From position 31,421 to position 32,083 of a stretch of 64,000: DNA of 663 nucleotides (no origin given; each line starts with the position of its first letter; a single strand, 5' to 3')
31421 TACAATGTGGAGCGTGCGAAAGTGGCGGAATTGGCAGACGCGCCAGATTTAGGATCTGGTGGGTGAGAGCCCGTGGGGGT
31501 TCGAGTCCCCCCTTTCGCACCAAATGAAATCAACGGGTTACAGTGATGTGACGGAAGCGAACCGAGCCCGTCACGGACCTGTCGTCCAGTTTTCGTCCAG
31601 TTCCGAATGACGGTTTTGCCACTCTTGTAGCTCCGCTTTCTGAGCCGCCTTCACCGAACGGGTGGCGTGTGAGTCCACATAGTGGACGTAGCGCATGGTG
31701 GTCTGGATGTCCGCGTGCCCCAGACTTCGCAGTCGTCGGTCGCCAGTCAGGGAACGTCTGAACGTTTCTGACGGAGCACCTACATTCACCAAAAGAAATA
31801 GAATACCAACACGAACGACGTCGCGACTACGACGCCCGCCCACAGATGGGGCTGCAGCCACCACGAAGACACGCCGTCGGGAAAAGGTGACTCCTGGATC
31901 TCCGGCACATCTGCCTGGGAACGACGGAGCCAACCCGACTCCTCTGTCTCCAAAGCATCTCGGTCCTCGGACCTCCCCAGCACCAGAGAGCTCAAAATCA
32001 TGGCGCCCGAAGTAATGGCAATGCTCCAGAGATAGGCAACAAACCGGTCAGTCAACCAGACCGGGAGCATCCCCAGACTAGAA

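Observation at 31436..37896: Degraded integrative island at tRNA-Leu(TAG), bounded by a 58-bp direct repeat of the tRNA 3' half.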

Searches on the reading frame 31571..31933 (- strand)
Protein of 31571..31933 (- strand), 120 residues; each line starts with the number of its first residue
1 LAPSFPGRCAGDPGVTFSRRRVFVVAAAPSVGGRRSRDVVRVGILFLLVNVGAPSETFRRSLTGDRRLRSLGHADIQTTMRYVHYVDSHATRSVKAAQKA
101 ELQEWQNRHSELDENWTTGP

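Call 8: search_protein_families(library=pfam, proteins=[window:31571-31933:-], max_evalue=0.01)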
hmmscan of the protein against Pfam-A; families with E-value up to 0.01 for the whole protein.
window:31571-31933:- (120 aa): 0 families

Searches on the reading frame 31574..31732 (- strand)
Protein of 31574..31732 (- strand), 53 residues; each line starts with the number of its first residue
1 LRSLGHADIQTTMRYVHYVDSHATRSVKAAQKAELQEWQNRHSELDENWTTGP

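Call 33: find_homologous_proteins(query=window:31574-31732:-, max_evalue=0.001)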
Query seq(53 aa) (53 aa): 4 proteins with E <= 0.001 among 4 candidates.
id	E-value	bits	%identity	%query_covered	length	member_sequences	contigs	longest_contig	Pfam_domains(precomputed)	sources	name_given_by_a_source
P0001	3.0e-28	113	100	100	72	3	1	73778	-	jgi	-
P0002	4.0e-20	88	100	77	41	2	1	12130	-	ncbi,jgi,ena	-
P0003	2.8e-13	67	69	91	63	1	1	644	PF00589.28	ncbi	-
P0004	6.7e-7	47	71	64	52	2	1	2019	-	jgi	jgi:site-specific recombinase XerD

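Call 81: find_encoding_contigs(protein=P0001, flank=10000, max_places=10)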
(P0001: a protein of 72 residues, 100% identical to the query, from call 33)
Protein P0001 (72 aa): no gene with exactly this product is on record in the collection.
